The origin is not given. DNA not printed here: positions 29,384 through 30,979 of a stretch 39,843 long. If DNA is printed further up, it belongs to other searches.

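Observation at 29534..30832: Divergent PurD-like ATP-grasp ligase as the last gene of the virion operon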

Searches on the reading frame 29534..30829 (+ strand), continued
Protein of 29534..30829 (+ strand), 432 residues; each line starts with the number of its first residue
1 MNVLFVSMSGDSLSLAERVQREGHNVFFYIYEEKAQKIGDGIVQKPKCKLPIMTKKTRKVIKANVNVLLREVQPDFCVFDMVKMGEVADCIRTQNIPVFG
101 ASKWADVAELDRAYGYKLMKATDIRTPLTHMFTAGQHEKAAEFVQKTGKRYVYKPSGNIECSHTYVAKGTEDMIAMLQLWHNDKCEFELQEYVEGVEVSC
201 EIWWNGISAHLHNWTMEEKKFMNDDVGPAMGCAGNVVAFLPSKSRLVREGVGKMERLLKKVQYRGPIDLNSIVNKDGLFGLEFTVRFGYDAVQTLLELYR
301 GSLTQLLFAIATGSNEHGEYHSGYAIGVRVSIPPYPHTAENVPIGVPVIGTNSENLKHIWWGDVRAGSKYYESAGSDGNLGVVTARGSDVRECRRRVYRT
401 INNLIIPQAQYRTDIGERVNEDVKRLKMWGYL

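Call 82: find_encoding_contigs(protein=P0262, flank=10000, max_places=2)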
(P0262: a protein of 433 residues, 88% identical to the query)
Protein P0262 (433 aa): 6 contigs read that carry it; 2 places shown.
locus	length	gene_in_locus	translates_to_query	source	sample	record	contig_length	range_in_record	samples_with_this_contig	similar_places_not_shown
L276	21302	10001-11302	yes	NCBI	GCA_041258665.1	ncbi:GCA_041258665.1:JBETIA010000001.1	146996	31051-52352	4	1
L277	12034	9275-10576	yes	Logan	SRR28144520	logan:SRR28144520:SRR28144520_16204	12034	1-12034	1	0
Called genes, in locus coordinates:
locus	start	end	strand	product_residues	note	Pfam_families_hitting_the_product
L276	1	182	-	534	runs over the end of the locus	PF01039:Carboxyl_trans, PF03255:ACCA (weak)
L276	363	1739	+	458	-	PF08811:DUF1800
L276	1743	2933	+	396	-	PF07394:DUF1501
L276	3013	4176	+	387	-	PF02771:Acyl-CoA_dh_N, PF02770:Acyl-CoA_dh_M, PF00441:Acyl-CoA_dh_1, PF08028:Acyl-CoA_dh_2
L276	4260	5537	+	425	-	PF00144:Beta-lactamase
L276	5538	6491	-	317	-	PF01370:Epimerase, PF04321:RmlD_sub_bind (weak), PF16363:GDP_Man_Dehyd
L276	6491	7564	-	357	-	PF01370:Epimerase, PF04321:RmlD_sub_bind (weak), PF16363:GDP_Man_Dehyd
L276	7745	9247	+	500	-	PF00939:Na_sulph_symp, PF03600:CitMHS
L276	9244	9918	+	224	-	PF00881:Nitroreductase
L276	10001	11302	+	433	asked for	PF01071:GARS_A, PF02843:GARS_C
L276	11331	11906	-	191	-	PF01694:Rhomboid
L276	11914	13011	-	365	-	PF01926:MMR_HSR1, PF02421:FeoB_N (weak), PF06071:YchF-GTPase_C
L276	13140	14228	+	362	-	PF00756:Esterase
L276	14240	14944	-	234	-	PF01195:Pept_tRNA_hydro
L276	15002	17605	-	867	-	PF00999:Na_H_Exchanger, PF00027:cNMP_binding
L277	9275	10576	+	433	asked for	PF01071:GARS_A, PF02843:GARS_C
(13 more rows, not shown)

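Call 83: find_encoding_contigs(protein=P0268, flank=10000, max_places=1)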
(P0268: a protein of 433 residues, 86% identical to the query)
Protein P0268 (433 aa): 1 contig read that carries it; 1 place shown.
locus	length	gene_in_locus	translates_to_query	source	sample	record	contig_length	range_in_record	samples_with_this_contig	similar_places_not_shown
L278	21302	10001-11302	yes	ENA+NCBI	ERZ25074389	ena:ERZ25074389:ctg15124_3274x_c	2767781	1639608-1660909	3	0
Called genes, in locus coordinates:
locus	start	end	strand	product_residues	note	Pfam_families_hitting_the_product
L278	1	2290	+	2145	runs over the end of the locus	PF14130:Cap4_nuclease (weak), PF05729:NACHT (faint)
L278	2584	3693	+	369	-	-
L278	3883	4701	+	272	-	PF13730:HTH_36, PF00392:GntR (faint)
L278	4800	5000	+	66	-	-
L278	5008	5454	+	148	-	PF11149:DUF2924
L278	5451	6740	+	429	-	PF00239:Resolvase, PF07508:Recombinase, PF13408:Zn_ribbon_recom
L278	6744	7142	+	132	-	-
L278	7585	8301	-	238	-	PF13557:Phenol_MetA_deg (weak)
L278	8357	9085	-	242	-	-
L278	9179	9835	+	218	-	PF01625:PMSR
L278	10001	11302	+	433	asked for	PF01071:GARS_A, PF02843:GARS_C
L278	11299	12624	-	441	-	PF00724:Oxidored_FMN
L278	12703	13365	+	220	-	PF00702:Hydrolase, PF12710:HAD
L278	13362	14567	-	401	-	PF00389:2-Hacid_dh, PF02826:2-Hacid_dh_C, PF03446:NAD_binding_2 (weak), PF22629:ACT_AHAS_ss (weak)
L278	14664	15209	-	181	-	PF00578:AhpC-TSA, PF08534:Redoxin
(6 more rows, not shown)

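Call 88: search_protein_families(library=pfam, proteins=[L201:932-1597:-, L201:2980-4068:+, L201:4086-5342:+, L201:5342-6052:+, L201:6021-6827:+, L210:6427-7311:+, L210:7324-7911:+, L210:4032-4979:+, L216:6734-7942:+, L216:9331-10431:+], max_evalue=0.001)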
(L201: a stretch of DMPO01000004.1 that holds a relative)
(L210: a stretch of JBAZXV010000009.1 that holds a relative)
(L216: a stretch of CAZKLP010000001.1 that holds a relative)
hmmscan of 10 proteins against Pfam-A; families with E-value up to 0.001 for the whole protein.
L201:932-1597:- (221 aa): 1 family
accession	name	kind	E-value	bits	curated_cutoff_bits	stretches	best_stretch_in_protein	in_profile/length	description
PF03167.25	UDG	-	7.8e-31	107.5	24.3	1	36-208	2-132/141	Uracil DNA glycosylase superfamily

L201:2980-4068:+ (363 aa): 2 families
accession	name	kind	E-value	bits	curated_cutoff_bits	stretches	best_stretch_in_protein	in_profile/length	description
PF13365.12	Trypsin_2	-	6.2e-11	43.7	27.6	1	124-328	1-144/144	Trypsin-like peptidase domain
PF00089.32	Trypsin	-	2.4e-08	34.5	20.6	1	125-345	28-211/220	Trypsin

L201:4086-5342:+ (419 aa): 2 families
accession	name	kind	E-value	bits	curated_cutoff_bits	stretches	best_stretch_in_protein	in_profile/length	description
PF00232.24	Glyco_hydro_1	-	1.1e-83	281.7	22.6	2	6-252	4-235/453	Glycosyl hydrolase family 1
PF00331.26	Glyco_hydro_10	-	7.3e-09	35.7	22.1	1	85-183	33-129/311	Glycosyl hydrolase family 10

L201:5342-6052:+ (237 aa): 3 families
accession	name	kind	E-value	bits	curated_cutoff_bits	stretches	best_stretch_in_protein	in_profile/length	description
PF00005.33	ABC_tran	-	4.6e-25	89.2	25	1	23-159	1-137/137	ABC transporter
PF13304.12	AAA_21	-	3.6e-10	40.8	27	2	36-56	2-22/304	AAA domain, putative AbiEii toxin, Type IV TA system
PF02463.25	SMC_N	-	7.7e-06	25.9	40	0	34-53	25-44/220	RecF/RecN/SMC N terminal domain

L201:6021-6827:+ (269 aa): 1 family
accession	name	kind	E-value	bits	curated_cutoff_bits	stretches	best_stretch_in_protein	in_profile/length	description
PF00950.22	ABC-3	-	7.3e-50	170.3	20.1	1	22-266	8-257/258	ABC 3 transport family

L210:6427-7311:+ (295 aa): 1 family
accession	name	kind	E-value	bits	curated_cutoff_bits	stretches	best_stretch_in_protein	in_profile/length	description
PF00491.26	Arginase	-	6e-61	206.8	22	1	24-288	2-277/280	Arginase family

L210:7324-7911:+ (196 aa): 7 families
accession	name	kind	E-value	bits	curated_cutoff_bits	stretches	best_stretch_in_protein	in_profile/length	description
PF13649.12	Methyltransf_25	-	1.2e-14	55.2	27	1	45-132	1-94/97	Methyltransferase domain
PF08241.18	Methyltransf_11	-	6.9e-13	49.5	21.2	1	46-132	1-88/95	Methyltransferase domain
PF13847.12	Methyltransf_31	-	9.4e-11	42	27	1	41-118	3-90/145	Methyltransferase domain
PF08242.18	Methyltransf_12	-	1.1e-08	36.1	30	1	46-131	1-92/98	Methyltransferase domain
PF13489.12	Methyltransf_23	-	1.6e-08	34.9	27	1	29-132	15-109/164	Methyltransferase domain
PF05401.17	NodS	-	2e-05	25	24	1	44-130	46-135/201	Nodulation protein S (NodS)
PF07021.18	MetW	-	0.00068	19.8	21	1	43-113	15-86/193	Methionine biosynthesis protein MetW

L210:4032-4979:+ (316 aa): 2 families
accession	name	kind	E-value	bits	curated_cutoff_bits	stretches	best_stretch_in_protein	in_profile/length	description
PF02873.21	MurB_C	-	1.8e-32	111.9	27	1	196-314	3-99/99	UDP-N-acetylenolpyruvoylglucosamine reductase, C-terminal domain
PF01565.28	FAD_binding_4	-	2.2e-21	76.5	26.4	1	23-142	3-131/139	FAD binding domain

L216:6734-7942:+ (403 aa): 2 families
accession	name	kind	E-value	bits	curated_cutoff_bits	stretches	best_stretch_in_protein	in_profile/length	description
PF08459.17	UvrC_RNaseH_dom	-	6.4e-41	140.3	22.3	1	244-393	5-159/159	UvrC RNAse H endonuclease domain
PF01541.30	GIY-YIG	-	6.1e-07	30.1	22.6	1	22-91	5-78/78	GIY-YIG catalytic domain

L216:9331-10431:+ (367 aa): 1 family
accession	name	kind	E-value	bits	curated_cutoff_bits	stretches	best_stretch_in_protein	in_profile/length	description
PF00162.24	PGK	-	4.7e-109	365.3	27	1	9-353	2-378/379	Phosphoglycerate kinase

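Call 90: search_protein_families(library=pfam, proteins=[L204:10517-11053:-, L204:11107-12039:-, L204:9313-10500:+, L204:7289-7870:+, L204:6603-7289:+, L204:12085-12771:-, L234:9284-9886:-, L234:10002-10871:-, L234:6053-7906:+, L240:9331-9846:+], max_evalue=0.001)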
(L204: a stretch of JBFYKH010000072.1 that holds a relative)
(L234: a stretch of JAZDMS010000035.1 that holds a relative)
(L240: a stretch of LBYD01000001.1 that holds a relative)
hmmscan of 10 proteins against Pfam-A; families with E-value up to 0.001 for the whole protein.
L204:10517-11053:- (179 aa): 1 family
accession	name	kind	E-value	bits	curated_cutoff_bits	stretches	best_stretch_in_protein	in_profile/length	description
PF01862.21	PvlArgDC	-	5.3e-61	205.7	22.7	1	2-178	1-161/161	Pyruvoyl-dependent arginine decarboxylase (PvlArgDC)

L204:11107-12039:- (311 aa): 1 family
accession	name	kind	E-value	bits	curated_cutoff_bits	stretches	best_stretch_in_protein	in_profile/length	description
PF00491.26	Arginase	-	1.8e-61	208.5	22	1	32-292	3-279/280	Arginase family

L204:9313-10500:+ (396 aa): 0 families

L204:7289-7870:+ (194 aa): 0 families

L204:6603-7289:+ (229 aa): 8 families
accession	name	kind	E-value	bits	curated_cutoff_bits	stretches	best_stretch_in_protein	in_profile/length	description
PF08242.18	Methyltransf_12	-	2.3e-11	44.7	30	1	46-149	1-98/98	Methyltransferase domain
PF08241.18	Methyltransf_11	-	5.6e-11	43.4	21.2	1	46-151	1-95/95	Methyltransferase domain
PF13649.12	Methyltransf_25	-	6.6e-11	43.2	27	1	45-147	1-97/97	Methyltransferase domain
PF13847.12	Methyltransf_31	-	9.9e-10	38.7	27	1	44-158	6-118/145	Methyltransferase domain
PF13489.12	Methyltransf_23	-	4.9e-09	36.6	27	1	28-152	9-117/164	Methyltransferase domain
PF01209.24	Ubie_methyltran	-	8.4e-06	25.7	20.1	1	10-166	15-166/233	ubiE/COQ5 methyltransferase family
PF01728.25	FtsJ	-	0.00027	21.3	24.1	1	43-125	23-100/181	FtsJ-like methyltransferase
PF05175.20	MTS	-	0.00088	19.4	23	0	42-79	32-69/170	Methyltransferase small domain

L204:12085-12771:- (229 aa): 0 families

L234:9284-9886:- (201 aa): 1 family
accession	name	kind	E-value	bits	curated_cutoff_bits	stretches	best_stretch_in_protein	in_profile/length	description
PF01862.21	PvlArgDC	-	8.6e-62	208.2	22.7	1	2-176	1-160/161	Pyruvoyl-dependent arginine decarboxylase (PvlArgDC)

L234:10002-10871:- (290 aa): 1 family
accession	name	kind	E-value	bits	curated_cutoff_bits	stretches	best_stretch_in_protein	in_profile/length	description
PF00491.26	Arginase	-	4.4e-62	210.5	22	1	22-281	2-279/280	Arginase family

L234:6053-7906:+ (618 aa): 0 families

L240:9331-9846:+ (172 aa): 1 family
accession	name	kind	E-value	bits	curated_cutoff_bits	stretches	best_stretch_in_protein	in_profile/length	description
PF12822.12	ECF_trnsprt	-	1.8e-08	35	30.7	1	14-163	1-169/169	ECF transporter, substrate-specific component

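Call 92: find_encoding_contigs(protein=P0377, flank=7000, max_places=2)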
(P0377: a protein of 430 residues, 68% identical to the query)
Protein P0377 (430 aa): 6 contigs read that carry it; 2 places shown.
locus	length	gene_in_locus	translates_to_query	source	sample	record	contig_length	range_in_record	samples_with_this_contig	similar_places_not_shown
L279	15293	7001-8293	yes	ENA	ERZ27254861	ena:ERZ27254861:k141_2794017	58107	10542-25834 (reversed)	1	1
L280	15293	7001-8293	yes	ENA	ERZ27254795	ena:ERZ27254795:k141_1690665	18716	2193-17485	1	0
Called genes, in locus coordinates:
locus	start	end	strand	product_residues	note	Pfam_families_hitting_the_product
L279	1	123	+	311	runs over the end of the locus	PF00005:ABC_tran, PF02463:SMC_N (weak), PF13304:AAA_21 (weak)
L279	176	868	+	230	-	PF01895:PhoU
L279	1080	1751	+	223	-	-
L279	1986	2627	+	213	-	PF01625:PMSR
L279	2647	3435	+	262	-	-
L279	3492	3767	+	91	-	-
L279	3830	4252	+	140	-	PF00293:NUDIX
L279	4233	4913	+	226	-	-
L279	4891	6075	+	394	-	PF01139:RtcB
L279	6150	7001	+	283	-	PF13493:DUF4118 (weak), PF00990:GGDEF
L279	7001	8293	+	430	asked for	PF01071:GARS_A, PF02843:GARS_C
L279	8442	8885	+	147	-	PF01541:GIY-YIG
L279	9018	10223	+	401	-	PF00999:Na_H_Exchanger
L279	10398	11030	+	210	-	PF01865:PhoU_div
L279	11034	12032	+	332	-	PF01384:PHO4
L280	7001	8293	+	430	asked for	PF01071:GARS_A, PF02843:GARS_C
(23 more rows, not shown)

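Call 93: find_encoding_contigs(protein=P0374, flank=7000, max_places=1)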
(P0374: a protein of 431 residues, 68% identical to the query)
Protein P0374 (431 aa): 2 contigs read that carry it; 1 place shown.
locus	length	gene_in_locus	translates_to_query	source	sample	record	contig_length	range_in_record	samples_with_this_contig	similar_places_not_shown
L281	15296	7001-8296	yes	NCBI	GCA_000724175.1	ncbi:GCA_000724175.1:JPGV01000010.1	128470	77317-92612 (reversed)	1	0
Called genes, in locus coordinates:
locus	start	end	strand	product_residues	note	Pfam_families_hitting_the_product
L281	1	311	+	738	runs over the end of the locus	PF00933:Glyco_hydro_3, PF01915:Glyco_hydro_3_C, PF14310:Fn3-like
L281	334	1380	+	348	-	PF00356:LacI, PF00532:Peripla_BP_1, PF13407:Peripla_BP_4, PF13377:Peripla_BP_3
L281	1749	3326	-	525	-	PF00772:DnaB, PF13481:AAA_25, PF03796:DnaB_C, PF06745:ATPase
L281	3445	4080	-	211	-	PF03167:UDG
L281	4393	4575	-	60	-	-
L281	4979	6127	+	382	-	PF00266:Aminotran_5, PF01053:Cys_Met_Meta_PP (weak)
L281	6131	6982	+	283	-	-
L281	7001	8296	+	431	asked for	PF01071:GARS_A, PF02843:GARS_C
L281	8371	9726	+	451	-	PF02638:GHL10, PF13200:DUF4015 (faint)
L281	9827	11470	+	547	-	PF01523:PmbA_TldD_1st, PF19289:PmbA_TldD_3rd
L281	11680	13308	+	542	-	PF19290:PmbA_TldD_2nd (faint), PF01523:PmbA_TldD_1st, PF19289:PmbA_TldD_3rd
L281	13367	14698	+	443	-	PF19290:PmbA_TldD_2nd (weak), PF19289:PmbA_TldD_3rd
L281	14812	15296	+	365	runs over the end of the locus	PF00988:CPSase_sm_chain, PF07722:Peptidase_C26 (weak), PF00117:GATase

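Call 94: find_encoding_contigs(protein=P0316, flank=7000, max_places=1)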
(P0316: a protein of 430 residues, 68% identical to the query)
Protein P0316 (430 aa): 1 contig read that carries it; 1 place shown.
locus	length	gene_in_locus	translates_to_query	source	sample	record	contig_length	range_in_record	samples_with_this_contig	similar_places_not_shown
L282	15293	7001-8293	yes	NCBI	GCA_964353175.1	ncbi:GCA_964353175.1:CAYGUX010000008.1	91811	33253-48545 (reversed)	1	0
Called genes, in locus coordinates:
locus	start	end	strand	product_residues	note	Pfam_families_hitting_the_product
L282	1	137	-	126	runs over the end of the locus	-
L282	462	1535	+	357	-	-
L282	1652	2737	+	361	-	PF01075:Glyco_transf_9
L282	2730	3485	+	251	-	PF06293:Kdo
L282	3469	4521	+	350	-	PF01075:Glyco_transf_9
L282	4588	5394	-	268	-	-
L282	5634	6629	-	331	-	PF01209:Ubie_methyltran (weak), PF13489:Methyltransf_23 (weak), PF13847:Methyltransf_31, PF08241:Methyltransf_11, PF08242:Methyltransf_12, PF13649:Methyltransf_25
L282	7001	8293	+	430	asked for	PF01071:GARS_A, PF02843:GARS_C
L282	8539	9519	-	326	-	PF01797:Y1_Tnp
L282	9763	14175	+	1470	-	-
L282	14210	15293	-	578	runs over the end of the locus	PF03485:Arg_tRNA_synt_N, PF00750:tRNA-synt_1d, PF05746:DALR_1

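Call 104: predict_structure(alignment_id=A5)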
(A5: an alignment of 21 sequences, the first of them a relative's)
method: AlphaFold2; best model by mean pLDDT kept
length: 370 residues; sequences in the alignment: 21
mean_pLDDT: 93.1   pTM: 0.91
mean pLDDT of the five models: 93.1, 91.9, 91.6, 90.5, 90.2
residues with pLDDT >= 90: 314; 70-90: 54; 50-70: 2; < 50: 0
segments of 3 or more residues with pLDDT < 50: none
pLDDT, mean of each block of 10 residues (from residue 1): 95 95 97 93 91 92 96 96 94 95 92 94 88 90 94 93 88 94 95 93 94 94 83 94 96 89 96 83 92 94 94 94 97 97 95 92 94
secondary structure, 60 per line:
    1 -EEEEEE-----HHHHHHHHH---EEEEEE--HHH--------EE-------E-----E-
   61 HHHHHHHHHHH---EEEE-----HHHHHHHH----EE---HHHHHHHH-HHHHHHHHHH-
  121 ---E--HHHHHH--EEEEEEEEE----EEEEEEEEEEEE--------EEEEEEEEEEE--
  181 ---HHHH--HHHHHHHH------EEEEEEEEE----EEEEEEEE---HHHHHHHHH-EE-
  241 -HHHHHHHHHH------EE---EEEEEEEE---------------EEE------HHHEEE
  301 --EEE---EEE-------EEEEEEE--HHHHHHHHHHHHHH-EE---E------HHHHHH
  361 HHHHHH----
elements in order: E2-7 H13-21 E25-30 H61-71 E75-78 H84-91 H101-108 H110-119 H127-132 E135-143 E148-159 E168-178 H184-187 H190-197 E204-212 E217-224 H228-236 H242-251 E263-270 E286-288 E298-300 E303-305 E309-311 E319-325 H328-341 H355-366

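Call 111: fold_search(model_id=the predicted structure, library=pdb)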
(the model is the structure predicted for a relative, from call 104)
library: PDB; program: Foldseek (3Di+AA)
matches with E <= 10: 1882; with E <= 0.001: 317
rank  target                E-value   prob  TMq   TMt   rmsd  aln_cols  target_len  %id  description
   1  5vev_B                3.5e-23  1.00  0.73  0.67   4.8       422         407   15  Crystal Structure of Phosphoribosylamine-glycine Ligase from Neisseria gonorrhoeae (released 2017-04-12)
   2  2ys6                  3.7e-23  1.00  0.74  0.66   4.5       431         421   16  Crystal structure of GAR synthetase from Geobacillus kaustophilus (released 2007-10-09)
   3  2yw2_A                3.7e-23  1.00  0.73  0.65   6.0       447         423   19  Crystal structure of GAR synthetase from Aquifex aeolicus in complex with ATP (released 2007-10-23)
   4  2yrx                  1.1e-22  1.00  0.73  0.66   4.6       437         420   17  Crystal structure of GAR synthetase from Geobacillus kaustophilus (released 2007-10-09)
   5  5vev_A                1.6e-22  1.00  0.75  0.69   4.7       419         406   16  Crystal Structure of Phosphoribosylamine-glycine Ligase from Neisseria gonorrhoeae (released 2017-04-12)
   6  1gso                  2.7e-22  1.00  0.75  0.67   4.9       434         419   17  GLYCINAMIDE RIBONUCLEOTIDE SYNTHETASE (GAR-SYN) FROM E. COLI. (released 1998-12-09)
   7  3lp8                  4.5e-22  1.00  0.73  0.65   5.0       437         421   16  Crystal structure of phosphoribosylamine-glycine ligase from Ehrlichia chaffeensis (released 2010-02-23)
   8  2yrw                  4.5e-22  1.00  0.74  0.67   4.7       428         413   18  Crystal structure of GAR synthetase from Geobacillus kaustophilus (released 2007-10-09)
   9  3mjf                  1.0e-21  1.00  0.75  0.66   4.8       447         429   16  Phosphoribosylamine-glycine ligase from Yersinia pestis (released 2010-05-26)
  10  2qk4_B                1.3e-21  1.00  0.75  0.66   4.4       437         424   17  Human glycinamide ribonucleotide synthetase (released 2007-07-24)
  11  2qk4_A                1.8e-21  1.00  0.77  0.68   4.9       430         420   17  Human glycinamide ribonucleotide synthetase (released 2007-07-24)
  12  7lvo                  6.7e-21  1.00  0.77  0.66   5.0       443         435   17  Cryptococcus neoformans GAR synthetase (released 2021-08-25)
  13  2ip4_A                2.2e-20  1.00  0.73  0.66   4.8       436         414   18  Crystal Structure of Glycinamide Ribonucleotide Synthetase from Thermus thermophilus HB8 (released 2007-10-30)
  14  2xcl                  6.8e-19  1.00  0.71  0.63   5.3       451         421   16  Nucleotide-bound Structures of Bacillus subtilis Glycinamide Ribonucleotide Synthetase (released 2011-03-23)
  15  1vkz_A                1.9e-18  1.00  0.67  0.64   5.5       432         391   16  Crystal structure of Phosphoribosylamine--glycine ligase (TM1250) from Thermotoga maritima at 2.30 A resolution (released 2004-08-24)
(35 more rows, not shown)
